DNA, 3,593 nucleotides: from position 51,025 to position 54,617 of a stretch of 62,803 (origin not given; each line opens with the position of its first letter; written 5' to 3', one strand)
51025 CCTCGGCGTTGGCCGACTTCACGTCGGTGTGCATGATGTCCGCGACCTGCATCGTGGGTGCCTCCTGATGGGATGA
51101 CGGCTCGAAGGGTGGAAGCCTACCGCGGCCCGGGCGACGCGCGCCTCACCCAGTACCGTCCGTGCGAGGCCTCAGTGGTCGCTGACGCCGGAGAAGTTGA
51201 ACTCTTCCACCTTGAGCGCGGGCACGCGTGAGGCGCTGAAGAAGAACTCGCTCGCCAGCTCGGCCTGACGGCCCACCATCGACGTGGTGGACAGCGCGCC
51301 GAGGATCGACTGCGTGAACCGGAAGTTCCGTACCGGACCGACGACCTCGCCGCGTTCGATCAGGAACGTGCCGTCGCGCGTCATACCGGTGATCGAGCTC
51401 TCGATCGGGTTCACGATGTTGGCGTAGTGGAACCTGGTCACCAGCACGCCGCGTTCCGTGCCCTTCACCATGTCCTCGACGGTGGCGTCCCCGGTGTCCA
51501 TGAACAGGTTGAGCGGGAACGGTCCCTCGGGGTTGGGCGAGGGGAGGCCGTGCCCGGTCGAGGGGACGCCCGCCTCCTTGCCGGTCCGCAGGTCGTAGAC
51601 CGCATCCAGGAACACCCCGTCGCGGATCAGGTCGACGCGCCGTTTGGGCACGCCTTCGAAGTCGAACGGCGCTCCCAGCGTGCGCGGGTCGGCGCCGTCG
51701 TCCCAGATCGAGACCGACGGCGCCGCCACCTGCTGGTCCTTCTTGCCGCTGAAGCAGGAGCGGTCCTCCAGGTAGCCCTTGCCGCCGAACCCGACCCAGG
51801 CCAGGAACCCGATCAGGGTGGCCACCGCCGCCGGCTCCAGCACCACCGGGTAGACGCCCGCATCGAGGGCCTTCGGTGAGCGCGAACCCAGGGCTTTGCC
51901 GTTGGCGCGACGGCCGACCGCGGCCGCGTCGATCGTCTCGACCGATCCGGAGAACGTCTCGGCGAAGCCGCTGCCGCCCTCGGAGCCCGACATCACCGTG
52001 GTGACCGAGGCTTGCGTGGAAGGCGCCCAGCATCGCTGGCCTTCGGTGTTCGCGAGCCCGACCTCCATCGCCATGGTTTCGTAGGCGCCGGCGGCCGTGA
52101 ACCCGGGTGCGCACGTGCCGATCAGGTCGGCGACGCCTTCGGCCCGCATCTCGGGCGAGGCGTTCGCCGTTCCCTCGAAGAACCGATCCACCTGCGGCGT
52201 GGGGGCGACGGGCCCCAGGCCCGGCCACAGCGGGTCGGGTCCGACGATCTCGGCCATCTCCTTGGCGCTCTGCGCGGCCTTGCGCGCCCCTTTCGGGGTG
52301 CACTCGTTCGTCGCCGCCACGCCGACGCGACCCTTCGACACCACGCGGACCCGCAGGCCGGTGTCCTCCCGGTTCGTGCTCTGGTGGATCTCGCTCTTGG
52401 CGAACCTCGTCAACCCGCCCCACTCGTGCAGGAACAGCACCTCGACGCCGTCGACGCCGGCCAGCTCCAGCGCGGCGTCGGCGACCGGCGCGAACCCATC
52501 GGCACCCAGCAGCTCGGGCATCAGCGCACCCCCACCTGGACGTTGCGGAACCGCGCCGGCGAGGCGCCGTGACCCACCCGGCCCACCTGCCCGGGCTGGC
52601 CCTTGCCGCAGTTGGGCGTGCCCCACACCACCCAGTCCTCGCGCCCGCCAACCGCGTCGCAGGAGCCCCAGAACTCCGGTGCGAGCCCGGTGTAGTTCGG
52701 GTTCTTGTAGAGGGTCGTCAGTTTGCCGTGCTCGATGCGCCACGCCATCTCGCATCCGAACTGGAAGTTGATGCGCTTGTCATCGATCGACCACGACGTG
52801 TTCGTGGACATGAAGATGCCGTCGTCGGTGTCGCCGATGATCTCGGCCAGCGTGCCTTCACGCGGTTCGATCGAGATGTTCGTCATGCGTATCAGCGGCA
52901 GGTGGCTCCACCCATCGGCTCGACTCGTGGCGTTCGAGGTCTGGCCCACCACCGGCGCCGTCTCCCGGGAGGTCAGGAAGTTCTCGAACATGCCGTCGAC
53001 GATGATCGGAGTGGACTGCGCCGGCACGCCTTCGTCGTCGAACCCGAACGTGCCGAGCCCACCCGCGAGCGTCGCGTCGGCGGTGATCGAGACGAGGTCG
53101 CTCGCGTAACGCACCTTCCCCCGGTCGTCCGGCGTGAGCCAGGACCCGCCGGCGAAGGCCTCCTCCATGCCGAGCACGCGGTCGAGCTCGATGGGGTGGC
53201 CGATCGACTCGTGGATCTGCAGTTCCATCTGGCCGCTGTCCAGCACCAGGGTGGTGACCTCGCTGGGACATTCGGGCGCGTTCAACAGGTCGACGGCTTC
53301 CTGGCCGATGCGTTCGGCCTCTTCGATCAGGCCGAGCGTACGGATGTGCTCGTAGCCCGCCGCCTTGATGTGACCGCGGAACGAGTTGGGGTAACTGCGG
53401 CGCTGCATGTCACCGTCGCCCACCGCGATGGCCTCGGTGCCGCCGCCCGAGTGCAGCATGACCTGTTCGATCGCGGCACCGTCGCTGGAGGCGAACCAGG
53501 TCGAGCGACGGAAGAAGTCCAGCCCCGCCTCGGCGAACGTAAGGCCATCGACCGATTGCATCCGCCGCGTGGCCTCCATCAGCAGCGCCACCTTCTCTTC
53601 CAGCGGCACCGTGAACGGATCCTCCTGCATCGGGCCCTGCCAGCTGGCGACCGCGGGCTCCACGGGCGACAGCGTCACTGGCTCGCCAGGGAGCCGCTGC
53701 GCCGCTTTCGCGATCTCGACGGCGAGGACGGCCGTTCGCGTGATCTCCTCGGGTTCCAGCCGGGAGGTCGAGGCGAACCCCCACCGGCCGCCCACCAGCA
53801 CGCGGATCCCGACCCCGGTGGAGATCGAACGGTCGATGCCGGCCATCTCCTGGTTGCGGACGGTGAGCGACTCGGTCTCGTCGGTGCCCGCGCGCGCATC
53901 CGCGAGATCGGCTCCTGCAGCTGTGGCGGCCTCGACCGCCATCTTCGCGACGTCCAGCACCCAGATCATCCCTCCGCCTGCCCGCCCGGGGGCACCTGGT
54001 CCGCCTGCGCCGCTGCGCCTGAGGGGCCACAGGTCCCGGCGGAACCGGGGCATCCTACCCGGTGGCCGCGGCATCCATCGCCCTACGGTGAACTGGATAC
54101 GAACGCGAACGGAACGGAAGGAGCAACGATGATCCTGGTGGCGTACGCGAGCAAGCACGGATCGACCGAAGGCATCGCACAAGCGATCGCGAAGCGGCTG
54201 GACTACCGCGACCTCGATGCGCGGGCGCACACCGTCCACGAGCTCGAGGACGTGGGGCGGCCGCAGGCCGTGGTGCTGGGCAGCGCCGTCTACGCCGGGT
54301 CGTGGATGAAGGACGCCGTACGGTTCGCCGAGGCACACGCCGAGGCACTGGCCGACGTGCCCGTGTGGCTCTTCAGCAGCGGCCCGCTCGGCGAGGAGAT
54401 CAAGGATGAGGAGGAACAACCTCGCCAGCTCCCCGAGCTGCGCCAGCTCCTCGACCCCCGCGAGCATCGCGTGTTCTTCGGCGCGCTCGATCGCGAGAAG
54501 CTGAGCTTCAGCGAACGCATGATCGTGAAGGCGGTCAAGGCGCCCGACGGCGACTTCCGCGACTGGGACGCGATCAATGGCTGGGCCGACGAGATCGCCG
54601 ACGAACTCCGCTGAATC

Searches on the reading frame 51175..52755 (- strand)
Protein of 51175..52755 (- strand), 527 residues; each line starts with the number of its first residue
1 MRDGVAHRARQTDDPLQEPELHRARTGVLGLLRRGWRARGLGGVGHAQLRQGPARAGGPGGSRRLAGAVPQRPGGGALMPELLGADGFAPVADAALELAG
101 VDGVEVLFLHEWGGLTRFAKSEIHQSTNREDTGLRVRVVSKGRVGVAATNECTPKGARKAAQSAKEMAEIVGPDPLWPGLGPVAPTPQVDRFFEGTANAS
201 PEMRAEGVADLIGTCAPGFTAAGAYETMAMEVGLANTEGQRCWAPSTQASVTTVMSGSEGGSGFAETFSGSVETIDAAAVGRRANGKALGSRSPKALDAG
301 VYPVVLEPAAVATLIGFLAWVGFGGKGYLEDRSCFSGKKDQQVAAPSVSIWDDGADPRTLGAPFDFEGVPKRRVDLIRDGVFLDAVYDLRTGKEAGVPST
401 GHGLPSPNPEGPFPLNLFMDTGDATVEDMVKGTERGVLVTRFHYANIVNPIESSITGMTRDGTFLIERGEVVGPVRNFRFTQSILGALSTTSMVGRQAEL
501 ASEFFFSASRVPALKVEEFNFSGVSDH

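Call 76: search_protein_families(library=pfam, proteins=[window:51175-52755:-], max_evalue=0.00001)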
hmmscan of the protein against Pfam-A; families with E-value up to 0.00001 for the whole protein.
window:51175-52755:- (527 aa): 2 families
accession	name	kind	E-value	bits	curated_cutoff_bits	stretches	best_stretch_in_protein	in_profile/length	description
PF19289.4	PmbA_TldD_3rd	-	2.5e-49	167.8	22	1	300-523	2-220/220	PmbA/TldA metallopeptidase C-terminal domain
PF01523.21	PmbA_TldD_1st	-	8.3e-10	39.1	20.9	1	104-168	1-65/65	PmbA/TldA metallopeptidase domain 1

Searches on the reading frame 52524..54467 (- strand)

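Call 76: search_protein_families(library=pfam, proteins=[window:52524-54467:-], max_evalue=0.00001)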
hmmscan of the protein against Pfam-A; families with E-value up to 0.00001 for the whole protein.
window:52524-54467:- (648 aa): 3 families
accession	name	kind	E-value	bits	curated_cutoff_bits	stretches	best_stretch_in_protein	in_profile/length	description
PF19289.4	PmbA_TldD_3rd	-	6.6e-36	124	22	1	405-645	4-218/220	PmbA/TldA metallopeptidase C-terminal domain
PF01523.21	PmbA_TldD_1st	-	6.5e-15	55.5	20.9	1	189-253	1-65/65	PmbA/TldA metallopeptidase domain 1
PF19290.4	PmbA_TldD_2nd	-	2.5e-09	38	20.9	1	283-394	2-104/109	PmbA/TldA metallopeptidase central domain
